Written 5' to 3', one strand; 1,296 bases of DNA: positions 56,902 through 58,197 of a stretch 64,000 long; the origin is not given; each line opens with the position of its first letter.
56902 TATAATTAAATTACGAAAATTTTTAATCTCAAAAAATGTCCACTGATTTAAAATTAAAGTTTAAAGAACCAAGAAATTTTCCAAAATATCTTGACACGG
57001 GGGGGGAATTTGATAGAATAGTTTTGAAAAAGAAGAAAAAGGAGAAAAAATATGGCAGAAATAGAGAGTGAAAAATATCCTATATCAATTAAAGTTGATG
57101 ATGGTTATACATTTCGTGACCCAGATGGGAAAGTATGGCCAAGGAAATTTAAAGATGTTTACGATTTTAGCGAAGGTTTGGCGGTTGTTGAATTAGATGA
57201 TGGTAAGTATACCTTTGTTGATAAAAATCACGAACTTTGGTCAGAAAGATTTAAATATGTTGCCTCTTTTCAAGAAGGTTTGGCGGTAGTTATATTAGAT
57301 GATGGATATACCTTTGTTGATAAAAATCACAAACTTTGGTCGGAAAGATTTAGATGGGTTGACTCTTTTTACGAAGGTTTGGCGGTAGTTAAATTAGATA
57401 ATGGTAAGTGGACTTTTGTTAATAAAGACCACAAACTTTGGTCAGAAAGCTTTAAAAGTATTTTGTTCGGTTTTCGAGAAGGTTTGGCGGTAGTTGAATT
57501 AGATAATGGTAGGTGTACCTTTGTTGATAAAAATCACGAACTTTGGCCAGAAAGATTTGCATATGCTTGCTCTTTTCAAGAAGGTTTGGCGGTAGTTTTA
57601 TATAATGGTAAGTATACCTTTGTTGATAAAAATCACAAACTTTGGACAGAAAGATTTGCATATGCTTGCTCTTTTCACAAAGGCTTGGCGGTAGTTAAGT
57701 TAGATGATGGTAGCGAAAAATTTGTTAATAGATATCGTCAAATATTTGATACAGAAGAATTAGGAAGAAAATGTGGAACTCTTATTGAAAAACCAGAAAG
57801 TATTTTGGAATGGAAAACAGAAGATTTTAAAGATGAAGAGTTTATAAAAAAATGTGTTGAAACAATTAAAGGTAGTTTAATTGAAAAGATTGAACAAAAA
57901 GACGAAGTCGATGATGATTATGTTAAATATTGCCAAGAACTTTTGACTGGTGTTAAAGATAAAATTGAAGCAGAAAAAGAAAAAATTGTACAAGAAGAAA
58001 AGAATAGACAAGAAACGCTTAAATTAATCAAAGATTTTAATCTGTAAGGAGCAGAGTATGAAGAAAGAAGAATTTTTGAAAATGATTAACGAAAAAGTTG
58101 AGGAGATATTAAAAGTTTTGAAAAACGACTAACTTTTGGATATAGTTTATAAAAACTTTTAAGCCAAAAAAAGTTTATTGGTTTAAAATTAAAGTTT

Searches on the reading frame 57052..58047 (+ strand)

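Call 61: search_protein_families(library=pfam, proteins=[window:57052-58047:+], max_evalue=0.00001)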
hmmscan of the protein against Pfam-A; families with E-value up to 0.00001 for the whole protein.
window:57052-58047:+ (331 aa): 1 family
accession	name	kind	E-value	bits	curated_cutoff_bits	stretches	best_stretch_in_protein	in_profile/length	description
PF14903.11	WG_beta_rep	-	2.2e-26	92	25.6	0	86-120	1-35/35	WG containing repeat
